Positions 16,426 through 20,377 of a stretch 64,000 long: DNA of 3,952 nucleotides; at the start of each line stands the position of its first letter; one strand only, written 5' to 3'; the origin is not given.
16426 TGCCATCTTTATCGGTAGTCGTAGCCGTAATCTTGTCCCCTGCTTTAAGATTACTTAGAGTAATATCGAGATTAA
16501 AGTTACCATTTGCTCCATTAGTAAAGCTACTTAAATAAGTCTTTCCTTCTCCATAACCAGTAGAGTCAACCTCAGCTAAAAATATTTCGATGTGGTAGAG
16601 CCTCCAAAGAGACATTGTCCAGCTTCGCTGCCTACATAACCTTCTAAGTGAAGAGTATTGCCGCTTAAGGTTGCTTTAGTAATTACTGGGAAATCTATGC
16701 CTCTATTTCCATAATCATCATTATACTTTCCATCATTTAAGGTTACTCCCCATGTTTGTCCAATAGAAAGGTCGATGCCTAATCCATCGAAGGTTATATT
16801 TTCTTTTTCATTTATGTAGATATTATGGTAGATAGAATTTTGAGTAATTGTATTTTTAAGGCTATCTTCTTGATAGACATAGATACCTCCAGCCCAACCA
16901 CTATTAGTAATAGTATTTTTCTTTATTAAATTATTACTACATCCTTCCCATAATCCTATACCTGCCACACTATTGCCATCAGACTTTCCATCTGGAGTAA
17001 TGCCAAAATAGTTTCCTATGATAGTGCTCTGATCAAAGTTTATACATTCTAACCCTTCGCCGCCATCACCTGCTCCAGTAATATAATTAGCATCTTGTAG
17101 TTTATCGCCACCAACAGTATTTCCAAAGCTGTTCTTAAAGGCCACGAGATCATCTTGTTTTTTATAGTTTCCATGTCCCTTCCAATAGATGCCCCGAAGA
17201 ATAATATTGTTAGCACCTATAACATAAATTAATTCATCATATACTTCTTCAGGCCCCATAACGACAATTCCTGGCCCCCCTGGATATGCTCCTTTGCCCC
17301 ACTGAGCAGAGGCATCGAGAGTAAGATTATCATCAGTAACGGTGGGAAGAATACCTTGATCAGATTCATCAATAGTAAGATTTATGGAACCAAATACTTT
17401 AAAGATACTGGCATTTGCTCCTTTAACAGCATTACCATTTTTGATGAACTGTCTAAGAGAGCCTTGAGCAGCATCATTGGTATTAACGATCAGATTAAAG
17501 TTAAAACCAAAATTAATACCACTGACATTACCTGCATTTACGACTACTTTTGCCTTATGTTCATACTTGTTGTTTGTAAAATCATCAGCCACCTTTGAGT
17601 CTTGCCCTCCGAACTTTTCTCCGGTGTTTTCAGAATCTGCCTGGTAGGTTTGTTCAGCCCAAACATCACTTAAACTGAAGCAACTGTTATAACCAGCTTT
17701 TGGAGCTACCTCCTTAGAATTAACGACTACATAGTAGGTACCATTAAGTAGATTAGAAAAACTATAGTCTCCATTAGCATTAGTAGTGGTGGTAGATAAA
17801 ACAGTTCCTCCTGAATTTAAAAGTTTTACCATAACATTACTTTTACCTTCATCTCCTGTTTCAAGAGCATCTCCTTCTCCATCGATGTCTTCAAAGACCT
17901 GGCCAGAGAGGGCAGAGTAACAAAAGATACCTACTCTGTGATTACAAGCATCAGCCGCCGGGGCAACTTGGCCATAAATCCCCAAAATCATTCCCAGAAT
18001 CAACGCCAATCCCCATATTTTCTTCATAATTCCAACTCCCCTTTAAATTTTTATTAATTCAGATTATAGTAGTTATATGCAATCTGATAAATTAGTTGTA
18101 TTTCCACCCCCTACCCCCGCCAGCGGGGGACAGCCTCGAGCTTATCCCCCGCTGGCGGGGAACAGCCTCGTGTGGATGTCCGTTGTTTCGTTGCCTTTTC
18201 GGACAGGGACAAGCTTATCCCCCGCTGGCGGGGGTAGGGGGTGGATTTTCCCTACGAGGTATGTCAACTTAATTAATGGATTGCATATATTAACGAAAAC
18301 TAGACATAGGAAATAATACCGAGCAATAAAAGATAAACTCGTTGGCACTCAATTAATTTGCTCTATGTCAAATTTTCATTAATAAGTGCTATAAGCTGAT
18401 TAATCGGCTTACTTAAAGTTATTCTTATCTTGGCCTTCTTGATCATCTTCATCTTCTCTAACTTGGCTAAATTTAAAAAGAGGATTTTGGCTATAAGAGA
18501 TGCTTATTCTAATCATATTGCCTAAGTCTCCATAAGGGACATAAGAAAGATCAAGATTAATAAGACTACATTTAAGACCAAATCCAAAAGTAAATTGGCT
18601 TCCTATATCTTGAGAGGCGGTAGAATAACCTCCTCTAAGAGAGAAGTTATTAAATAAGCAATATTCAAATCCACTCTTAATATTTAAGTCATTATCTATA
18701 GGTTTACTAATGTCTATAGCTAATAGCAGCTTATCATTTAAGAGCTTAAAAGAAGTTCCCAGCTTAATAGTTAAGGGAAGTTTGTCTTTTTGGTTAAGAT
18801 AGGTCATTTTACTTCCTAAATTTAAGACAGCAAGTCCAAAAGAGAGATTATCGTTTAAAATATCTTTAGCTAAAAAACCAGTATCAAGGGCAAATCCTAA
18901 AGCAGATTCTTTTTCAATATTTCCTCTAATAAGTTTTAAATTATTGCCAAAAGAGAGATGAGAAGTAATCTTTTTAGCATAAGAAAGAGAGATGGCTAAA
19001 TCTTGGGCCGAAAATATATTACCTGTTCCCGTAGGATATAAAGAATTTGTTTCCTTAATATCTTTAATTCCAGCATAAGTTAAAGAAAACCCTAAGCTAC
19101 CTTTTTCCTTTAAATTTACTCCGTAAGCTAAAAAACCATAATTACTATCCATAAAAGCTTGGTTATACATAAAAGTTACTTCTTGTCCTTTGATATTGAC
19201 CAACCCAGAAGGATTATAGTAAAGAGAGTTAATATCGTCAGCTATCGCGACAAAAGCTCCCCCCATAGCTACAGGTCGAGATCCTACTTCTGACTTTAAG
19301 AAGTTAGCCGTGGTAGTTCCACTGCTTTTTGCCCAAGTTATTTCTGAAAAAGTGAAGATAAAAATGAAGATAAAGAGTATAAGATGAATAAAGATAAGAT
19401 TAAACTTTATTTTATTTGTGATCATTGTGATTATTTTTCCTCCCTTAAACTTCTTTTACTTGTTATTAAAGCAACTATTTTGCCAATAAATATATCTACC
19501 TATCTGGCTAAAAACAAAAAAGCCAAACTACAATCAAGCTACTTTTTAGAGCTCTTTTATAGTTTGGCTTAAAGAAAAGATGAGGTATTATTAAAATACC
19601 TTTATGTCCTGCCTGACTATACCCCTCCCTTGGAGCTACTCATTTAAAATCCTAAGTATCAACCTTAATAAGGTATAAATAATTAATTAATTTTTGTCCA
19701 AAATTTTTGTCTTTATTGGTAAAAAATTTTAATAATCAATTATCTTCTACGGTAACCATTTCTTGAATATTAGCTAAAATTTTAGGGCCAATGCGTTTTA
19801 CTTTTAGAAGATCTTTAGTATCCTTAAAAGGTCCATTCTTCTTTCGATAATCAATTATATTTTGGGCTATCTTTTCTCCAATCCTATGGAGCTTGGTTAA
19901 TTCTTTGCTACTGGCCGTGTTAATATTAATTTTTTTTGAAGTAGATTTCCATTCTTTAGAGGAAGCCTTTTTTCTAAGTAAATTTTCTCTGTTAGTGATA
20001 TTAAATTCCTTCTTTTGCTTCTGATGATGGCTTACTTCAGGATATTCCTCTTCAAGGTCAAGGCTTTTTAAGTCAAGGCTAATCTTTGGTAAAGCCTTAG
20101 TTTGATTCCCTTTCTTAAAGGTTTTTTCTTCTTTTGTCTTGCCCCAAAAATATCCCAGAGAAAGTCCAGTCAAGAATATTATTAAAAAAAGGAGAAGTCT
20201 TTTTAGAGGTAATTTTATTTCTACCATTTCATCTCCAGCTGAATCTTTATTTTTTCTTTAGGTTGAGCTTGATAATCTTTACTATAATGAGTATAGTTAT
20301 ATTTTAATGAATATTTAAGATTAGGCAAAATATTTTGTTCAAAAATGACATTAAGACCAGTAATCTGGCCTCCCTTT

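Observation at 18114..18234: The core of the element is inverted in one copy, bracketed by inverted quasi-palindromic 16-mers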

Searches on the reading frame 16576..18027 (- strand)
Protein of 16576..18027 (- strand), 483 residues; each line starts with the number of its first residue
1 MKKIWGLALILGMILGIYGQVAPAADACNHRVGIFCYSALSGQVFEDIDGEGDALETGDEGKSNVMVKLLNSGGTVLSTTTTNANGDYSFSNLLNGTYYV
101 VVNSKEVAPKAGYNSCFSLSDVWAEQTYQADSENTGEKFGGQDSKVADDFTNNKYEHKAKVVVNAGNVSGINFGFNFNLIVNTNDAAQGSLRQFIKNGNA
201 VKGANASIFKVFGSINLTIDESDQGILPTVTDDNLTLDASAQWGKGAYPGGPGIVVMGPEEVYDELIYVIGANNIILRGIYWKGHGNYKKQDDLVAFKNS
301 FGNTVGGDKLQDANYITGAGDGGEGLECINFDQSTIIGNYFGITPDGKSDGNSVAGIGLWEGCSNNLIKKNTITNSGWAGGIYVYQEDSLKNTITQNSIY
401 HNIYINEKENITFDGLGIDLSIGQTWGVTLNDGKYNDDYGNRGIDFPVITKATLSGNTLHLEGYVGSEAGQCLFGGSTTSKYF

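Call 18: find_encoding_contigs(protein=window:16576-18027:-, flank=3000, max_places=10)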
Protein window:16576-18027:- (483 aa): 3 contigs read that carry it; 1 place shown.
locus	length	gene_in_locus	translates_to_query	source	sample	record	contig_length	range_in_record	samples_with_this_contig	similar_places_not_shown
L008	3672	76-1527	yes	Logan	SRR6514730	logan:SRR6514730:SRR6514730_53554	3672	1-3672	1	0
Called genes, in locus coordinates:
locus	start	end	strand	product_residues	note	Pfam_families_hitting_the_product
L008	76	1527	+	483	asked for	PF17210:SdrD_B, PF22904:NOMO1-like_2nd (weak), PF13620:CarboxypepD_reg (weak)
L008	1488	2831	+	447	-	PF13585:CHU_C (faint)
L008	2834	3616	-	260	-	PF04055:Radical_SAM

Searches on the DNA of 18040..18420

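Call 72: search_rna_families(source=window, start=18040, end=18420, threshold=evalue, max_evalue=10)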
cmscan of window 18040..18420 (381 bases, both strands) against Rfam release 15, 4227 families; matches with E-value up to 10: 13.
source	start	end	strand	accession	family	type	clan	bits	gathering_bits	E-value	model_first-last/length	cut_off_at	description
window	18047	18264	+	RF03922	MIR2119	Gene; miRNA;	-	35.3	73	0.0032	1-188/188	no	MIR2119 microRNA precursor family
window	18104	18166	-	RF02024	mir-1180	Gene; miRNA;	-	29.1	49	0.0057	1-68/68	no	mir-1180 microRNA precursor family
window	18118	18160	+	RF01798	g2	Gene;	-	20.9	70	0.29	1-67/67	no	G2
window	18115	18160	+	RF02024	mir-1180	Gene; miRNA;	-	20.6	49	0.57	10-57/68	no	mir-1180 microRNA precursor family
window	18115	18161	+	RF04198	MIR8670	Gene; miRNA;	-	20.3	150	0.19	1-142/142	no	MIR8670 microRNA precursor family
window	18109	18239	+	RF03219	mir-602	Gene; miRNA;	-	20.2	90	0.33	1-85/85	no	mir-602 microRNA precursor family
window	18280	18392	-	RF04069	MIR6135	Gene; miRNA;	-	18.9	99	1.8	1-122/122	no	MIR6135 microRNA precursor family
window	18325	18405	+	RF01586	snoR09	Gene; snRNA; snoRNA; CD-box;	-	17.8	50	7.1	1-84/84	no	small nucleolar RNA snoR09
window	18115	18157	-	RF01798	g2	Gene;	-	17.5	70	1.9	1-67/67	no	G2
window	18042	18169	+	RF00064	HgcG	Gene; snRNA; snoRNA; HACA-box;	-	13.7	77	0.097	1-276/276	no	HgcG RNA (Pab40)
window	18115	18160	-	RF04208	MIR8742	Gene; miRNA;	-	13.7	130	5.2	10-123/131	no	MIR8742 microRNA precursor family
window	18153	18245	-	RF03073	RT-19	Gene; sRNA;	-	13.3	78.3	4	1-99/99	no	RT-19 RNA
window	18126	18169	+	RF02975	DUF3800-XI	Gene; sRNA;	-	12.5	37.8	2.4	1-48/48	no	DUF3800-XI RNA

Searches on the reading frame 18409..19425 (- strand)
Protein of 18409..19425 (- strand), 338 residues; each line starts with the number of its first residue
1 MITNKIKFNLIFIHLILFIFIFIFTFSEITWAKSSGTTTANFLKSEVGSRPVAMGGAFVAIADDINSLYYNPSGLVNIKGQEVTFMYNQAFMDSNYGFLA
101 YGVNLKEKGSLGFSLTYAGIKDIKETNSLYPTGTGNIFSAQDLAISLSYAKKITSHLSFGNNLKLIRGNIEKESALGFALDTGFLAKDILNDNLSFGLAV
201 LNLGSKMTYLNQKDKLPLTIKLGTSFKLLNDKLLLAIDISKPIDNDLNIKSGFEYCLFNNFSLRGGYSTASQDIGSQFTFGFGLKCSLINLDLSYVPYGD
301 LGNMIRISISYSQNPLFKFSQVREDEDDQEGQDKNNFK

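Call 19: find_encoding_contigs(protein=window:18409-19425:-, flank=3000, max_places=10)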
Protein window:18409-19425:- (338 aa): 3 contigs read that carry it; 1 place shown.
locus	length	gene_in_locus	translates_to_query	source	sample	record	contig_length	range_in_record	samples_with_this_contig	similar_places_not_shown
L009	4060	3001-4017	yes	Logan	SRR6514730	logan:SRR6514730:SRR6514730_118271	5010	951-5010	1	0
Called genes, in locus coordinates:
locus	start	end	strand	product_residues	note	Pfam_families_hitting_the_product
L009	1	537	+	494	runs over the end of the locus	?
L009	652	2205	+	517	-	-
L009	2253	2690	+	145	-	PF14716:HHH_8 (faint), PF14520:HHH_5 (faint), PF12826:HHH_2 (faint), PF12836:HHH_3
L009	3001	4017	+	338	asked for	PF03687:UPF0164 (weak), PF19572:PorV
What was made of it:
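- Logan contigs break inside the elements (calls 18, 19), which shows that the repeats are hard to assemble.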

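Call 62: list_cluster_members(proteins=[window:18409-19425:-, window:16576-18027:-])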
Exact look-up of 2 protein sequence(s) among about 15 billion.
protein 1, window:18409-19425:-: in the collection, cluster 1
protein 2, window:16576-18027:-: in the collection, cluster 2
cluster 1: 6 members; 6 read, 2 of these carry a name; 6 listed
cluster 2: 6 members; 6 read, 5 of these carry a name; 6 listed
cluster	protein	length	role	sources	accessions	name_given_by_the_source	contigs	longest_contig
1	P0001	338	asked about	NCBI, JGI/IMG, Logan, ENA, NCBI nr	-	-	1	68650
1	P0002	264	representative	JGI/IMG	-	-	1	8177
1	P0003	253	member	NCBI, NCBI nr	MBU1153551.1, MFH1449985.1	PorV/PorQ family protein [bacterium]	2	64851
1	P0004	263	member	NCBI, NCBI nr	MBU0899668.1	PorV/PorQ family protein, partial [bacterium] | PorV/PorQ family protein [bacterium]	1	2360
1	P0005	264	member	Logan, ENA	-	-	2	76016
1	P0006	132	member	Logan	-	-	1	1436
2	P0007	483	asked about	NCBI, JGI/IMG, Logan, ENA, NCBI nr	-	-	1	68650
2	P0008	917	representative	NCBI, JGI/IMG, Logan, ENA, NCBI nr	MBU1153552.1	T9SS type A sorting domain-containing protein [bacterium]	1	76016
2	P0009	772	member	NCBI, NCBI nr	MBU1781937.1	T9SS type A sorting domain-containing protein [bacterium]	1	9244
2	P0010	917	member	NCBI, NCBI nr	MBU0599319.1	T9SS type A sorting domain-containing protein [bacterium]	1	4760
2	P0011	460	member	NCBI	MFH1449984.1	MAG: SdrD B-like domain-containing protein [bacterium]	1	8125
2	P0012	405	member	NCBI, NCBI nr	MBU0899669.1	hypothetical protein KKB54_02490, partial [bacterium] | hypothetical protein [bacterium]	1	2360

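Call 63: find_encoding_contigs(protein=P0003, flank=3000, max_places=10)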
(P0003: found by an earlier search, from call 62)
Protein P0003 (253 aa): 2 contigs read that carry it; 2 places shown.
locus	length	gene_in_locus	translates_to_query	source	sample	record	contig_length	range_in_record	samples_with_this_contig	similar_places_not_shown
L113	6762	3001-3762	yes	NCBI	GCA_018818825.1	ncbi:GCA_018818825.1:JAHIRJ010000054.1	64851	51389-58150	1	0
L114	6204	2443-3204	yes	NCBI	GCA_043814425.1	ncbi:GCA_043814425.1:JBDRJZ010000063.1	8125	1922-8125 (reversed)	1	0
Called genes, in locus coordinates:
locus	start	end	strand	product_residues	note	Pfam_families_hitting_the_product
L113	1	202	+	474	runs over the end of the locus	PF00072:Response_reg, PF00989:PAS, PF08448:PAS_4 (weak), PF13426:PAS_9 (weak), PF00512:HisKA, PF02518:HATPase_c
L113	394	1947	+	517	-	-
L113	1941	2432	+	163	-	PF14716:HHH_8 (faint), PF14520:HHH_5 (faint), PF12826:HHH_2 (faint), PF12836:HHH_3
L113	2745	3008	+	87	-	-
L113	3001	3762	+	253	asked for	PF19572:PorV (faint)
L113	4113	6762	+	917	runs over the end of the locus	PF13585:CHU_C (faint), PF13620:CarboxypepD_reg (weak), PF17210:SdrD_B, PF17936:Big_6 (faint), PF18962:Por_Secre_tail (faint), PF22904:NOMO1-like_2nd (weak)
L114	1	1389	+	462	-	?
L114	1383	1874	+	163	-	PF14716:HHH_8 (faint), PF12836:HHH_3, PF14520:HHH_5 (faint), PF12826:HHH_2 (faint)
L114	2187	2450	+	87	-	-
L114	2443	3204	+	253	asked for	PF19572:PorV (faint)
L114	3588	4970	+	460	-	PF17210:SdrD_B, PF22904:NOMO1-like_2nd (weak), PF13620:CarboxypepD_reg (weak)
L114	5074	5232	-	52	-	-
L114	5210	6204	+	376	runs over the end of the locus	PF13585:CHU_C (faint)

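Call 65: find_encoding_contigs(protein=P0005, flank=2000, max_places=10)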
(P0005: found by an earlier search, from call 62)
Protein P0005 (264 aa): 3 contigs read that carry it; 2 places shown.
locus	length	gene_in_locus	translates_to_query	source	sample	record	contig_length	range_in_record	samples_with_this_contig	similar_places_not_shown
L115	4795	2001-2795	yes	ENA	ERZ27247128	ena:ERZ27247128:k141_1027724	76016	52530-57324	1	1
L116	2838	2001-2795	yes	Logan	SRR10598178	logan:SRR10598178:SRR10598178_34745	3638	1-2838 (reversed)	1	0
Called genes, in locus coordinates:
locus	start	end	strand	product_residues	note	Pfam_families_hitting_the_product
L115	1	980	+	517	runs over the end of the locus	-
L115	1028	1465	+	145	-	PF14716:HHH_8 (faint), PF14520:HHH_5 (faint), PF12826:HHH_2 (faint), PF12836:HHH_3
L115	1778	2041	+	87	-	-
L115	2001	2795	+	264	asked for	PF19572:PorV (weak)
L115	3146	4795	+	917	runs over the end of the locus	PF13585:CHU_C (faint), PF13620:CarboxypepD_reg (weak), PF17210:SdrD_B, PF17936:Big_6 (faint), PF18962:Por_Secre_tail (faint), PF22904:NOMO1-like_2nd (weak)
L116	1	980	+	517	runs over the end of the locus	-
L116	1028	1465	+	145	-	PF14716:HHH_8 (faint), PF14520:HHH_5 (faint), PF12826:HHH_2 (faint), PF12836:HHH_3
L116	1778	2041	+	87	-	-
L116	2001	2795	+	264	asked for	PF19572:PorV (weak)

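Call 66: find_encoding_contigs(protein=P0004, flank=2000, max_places=10)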
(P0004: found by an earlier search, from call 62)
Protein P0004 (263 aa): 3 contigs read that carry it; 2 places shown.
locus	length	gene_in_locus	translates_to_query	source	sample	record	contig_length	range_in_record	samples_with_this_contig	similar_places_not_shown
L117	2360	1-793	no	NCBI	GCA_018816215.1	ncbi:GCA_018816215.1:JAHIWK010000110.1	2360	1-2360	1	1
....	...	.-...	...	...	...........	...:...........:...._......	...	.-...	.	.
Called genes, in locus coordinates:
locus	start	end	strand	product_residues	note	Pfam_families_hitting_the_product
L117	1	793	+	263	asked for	PF19572:PorV (weak)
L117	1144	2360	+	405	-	PF17210:SdrD_B, PF22904:NOMO1-like_2nd (weak), PF13620:CarboxypepD_reg (weak)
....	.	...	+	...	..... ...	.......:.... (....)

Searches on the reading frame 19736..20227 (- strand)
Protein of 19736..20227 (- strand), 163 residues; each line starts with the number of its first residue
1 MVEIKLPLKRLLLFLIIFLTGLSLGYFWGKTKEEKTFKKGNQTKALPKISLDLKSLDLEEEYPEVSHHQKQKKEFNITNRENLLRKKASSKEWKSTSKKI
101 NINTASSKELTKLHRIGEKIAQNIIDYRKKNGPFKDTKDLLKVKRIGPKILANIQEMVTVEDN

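Call 29: search_protein_families(library=pfam, proteins=[window:19736-20227:-], max_evalue=0.00001)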
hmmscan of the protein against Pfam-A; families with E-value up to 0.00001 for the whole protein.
window:19736-20227:- (163 aa): 4 families
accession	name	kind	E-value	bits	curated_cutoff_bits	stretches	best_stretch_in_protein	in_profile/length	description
PF12836.13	HHH_3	-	2.1e-23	82.6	27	1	97-158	3-64/65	Helix-hairpin-helix motif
PF14716.13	HHH_8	-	2.2e-06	28.4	30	0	103-127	43-67/73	Helix-hairpin-helix domain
PF14520.12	HHH_5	-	5.6e-06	27.2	27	0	104-126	31-53/57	Helix-hairpin-helix domain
PF12826.13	HHH_2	-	8.5e-06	26.3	27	0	101-129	28-56/64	Helix-hairpin-helix motif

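Call 56: find_encoding_contigs(protein=window:19736-20173:-, flank=5000, max_places=10)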
Protein window:19736-20173:- (145 aa): 2 contigs read that carry it; 2 places shown.
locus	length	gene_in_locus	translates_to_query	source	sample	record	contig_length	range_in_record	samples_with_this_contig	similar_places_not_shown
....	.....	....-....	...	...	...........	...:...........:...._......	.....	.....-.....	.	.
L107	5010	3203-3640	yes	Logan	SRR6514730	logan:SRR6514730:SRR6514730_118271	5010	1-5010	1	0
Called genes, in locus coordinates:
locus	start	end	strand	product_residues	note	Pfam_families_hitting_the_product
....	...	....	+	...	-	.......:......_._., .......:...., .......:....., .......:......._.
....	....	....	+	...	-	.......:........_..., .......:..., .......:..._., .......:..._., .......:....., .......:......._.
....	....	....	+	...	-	-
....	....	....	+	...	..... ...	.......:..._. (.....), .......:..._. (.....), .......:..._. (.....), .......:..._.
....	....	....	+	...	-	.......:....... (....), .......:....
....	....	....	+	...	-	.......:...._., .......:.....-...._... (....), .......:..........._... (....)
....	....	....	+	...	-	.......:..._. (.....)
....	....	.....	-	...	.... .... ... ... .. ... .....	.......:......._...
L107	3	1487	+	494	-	?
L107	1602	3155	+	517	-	-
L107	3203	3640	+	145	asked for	PF14716:HHH_8 (faint), PF14520:HHH_5 (faint), PF12826:HHH_2 (faint), PF12836:HHH_3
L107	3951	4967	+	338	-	PF03687:UPF0164 (weak), PF19572:PorV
